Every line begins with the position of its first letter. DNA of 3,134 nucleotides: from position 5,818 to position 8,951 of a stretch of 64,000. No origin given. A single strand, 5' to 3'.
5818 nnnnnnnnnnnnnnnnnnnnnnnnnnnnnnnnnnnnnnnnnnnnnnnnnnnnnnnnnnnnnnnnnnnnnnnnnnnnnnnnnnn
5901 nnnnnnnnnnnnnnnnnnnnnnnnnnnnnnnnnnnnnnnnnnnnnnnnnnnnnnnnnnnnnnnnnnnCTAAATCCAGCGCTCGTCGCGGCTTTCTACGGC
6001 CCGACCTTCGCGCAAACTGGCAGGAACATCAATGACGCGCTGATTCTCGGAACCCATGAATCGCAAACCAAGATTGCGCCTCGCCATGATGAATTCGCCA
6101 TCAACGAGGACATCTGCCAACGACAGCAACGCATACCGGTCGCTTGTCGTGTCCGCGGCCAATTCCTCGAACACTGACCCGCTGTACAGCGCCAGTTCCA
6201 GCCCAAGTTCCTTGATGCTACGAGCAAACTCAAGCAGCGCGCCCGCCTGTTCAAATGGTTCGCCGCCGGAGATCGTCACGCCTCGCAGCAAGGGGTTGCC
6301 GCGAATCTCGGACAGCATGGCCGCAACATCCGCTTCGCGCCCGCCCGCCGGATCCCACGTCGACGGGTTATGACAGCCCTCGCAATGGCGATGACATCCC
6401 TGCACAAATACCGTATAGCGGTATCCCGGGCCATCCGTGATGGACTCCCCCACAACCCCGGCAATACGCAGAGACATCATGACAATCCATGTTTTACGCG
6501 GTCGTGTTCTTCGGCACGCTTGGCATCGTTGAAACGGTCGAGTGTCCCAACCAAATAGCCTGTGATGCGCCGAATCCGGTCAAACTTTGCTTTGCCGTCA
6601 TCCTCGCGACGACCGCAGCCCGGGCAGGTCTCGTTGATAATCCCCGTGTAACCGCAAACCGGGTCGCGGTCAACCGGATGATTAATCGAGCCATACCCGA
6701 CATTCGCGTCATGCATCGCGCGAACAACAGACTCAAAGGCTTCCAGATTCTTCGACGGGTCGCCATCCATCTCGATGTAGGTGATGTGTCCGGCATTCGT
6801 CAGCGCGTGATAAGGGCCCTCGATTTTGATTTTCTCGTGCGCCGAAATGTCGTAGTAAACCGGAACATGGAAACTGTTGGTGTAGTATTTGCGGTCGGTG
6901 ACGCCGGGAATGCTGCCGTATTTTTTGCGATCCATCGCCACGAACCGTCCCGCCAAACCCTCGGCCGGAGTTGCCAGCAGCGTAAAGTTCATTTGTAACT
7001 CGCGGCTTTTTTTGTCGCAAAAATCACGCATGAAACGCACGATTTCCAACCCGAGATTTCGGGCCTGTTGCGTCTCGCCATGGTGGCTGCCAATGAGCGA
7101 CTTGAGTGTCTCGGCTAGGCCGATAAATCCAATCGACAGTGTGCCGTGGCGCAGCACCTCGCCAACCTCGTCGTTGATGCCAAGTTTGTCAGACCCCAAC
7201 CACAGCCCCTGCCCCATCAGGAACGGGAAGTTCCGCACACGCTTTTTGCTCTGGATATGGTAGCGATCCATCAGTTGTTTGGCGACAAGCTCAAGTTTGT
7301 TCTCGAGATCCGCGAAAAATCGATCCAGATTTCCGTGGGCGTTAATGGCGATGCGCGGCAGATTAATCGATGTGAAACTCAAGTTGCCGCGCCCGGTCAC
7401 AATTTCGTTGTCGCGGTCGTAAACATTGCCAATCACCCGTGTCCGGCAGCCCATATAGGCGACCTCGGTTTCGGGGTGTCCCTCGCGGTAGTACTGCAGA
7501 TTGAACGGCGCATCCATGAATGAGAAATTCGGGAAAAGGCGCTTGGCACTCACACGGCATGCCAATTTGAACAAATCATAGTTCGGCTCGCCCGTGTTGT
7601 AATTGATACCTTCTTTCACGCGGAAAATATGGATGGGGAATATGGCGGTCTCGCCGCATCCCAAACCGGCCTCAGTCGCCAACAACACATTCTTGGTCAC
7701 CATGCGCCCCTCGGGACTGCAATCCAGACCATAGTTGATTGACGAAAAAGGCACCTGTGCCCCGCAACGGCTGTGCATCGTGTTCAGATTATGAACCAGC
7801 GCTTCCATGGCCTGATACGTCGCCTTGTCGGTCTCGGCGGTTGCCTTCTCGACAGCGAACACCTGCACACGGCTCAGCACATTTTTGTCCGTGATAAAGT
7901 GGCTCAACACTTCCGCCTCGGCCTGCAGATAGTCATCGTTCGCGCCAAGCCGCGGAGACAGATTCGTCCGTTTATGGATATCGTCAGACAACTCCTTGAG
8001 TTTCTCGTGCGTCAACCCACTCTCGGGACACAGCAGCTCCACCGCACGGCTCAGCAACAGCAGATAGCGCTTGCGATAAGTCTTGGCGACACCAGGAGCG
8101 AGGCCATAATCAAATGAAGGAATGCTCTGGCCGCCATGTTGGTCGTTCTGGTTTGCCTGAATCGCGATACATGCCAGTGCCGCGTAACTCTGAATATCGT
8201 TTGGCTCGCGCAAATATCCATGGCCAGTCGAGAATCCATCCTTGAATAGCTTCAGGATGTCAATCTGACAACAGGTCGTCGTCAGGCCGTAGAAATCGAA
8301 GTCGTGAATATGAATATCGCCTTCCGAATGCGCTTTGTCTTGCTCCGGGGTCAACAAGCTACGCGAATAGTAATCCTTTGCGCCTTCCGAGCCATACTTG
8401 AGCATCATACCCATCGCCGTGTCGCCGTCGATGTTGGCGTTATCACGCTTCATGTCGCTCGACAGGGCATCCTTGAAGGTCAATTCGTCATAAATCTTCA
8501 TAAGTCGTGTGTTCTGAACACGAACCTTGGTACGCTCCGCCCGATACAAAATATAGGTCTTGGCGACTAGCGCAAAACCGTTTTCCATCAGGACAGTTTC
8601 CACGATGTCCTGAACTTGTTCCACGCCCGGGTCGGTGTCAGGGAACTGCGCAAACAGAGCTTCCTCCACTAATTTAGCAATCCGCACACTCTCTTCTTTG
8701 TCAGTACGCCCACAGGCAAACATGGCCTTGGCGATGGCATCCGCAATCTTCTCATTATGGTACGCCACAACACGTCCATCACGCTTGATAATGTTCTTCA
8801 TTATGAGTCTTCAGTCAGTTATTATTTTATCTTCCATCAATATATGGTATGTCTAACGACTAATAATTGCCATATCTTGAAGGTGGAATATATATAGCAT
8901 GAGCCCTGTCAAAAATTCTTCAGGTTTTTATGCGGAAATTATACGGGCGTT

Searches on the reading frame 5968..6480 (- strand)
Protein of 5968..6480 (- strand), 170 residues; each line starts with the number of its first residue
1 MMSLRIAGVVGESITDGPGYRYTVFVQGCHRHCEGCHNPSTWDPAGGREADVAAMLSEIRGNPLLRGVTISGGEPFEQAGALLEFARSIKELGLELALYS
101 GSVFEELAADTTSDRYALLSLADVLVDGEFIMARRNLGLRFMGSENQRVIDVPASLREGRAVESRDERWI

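Call 22: search_protein_families(library=pfam, proteins=[window:5968-6480:-], max_evalue=0.001)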
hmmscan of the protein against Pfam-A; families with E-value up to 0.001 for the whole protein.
window:5968-6480:- (170 aa): 2 families
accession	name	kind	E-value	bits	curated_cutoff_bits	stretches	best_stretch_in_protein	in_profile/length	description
PF13353.11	Fer4_12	-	3.6e-34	118.4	22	1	16-150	2-137/137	4Fe-4S single cluster domain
PF04055.27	Radical_SAM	-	3.3e-06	27.8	29.5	1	24-104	2-88/166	Radical SAM superfamily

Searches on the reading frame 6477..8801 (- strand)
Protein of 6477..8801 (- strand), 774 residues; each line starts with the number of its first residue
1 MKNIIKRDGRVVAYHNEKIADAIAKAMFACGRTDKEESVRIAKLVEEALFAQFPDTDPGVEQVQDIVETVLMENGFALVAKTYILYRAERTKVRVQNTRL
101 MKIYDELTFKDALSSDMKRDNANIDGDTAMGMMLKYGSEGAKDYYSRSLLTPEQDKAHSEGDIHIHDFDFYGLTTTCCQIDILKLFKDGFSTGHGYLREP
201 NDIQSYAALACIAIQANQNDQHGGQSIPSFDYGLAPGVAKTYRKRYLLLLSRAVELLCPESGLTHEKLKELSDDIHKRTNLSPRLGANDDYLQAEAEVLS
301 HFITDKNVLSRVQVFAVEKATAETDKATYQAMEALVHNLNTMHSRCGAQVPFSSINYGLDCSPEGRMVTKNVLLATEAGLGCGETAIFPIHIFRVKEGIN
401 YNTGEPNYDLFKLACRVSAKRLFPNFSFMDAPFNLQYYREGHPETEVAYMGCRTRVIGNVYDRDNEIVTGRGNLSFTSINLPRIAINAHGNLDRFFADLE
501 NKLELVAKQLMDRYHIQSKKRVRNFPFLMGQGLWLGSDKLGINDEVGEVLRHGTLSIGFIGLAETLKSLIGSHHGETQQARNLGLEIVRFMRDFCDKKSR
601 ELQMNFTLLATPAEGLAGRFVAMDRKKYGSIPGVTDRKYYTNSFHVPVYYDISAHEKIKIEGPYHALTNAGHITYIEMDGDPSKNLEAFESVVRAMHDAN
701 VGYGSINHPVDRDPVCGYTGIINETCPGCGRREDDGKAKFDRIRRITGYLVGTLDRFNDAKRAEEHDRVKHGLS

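Call 22: search_protein_families(library=pfam, proteins=[window:6477-8801:-], max_evalue=0.001)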
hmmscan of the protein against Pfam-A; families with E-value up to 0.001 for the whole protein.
window:6477-8801:- (774 aa): 3 families
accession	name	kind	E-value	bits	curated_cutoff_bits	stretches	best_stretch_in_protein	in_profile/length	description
PF13597.11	NRDD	-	1.9e-200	667.7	26.2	1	120-771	1-562/562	Anaerobic ribonucleoside-triphosphate reductase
PF03477.21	ATP-cone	-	1.5e-19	70.8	25.8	1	3-91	2-87/88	ATP cone domain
PF01228.26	Gly_radical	-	5.8e-06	27.2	22.2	1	652-751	5-103/106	Glycine radical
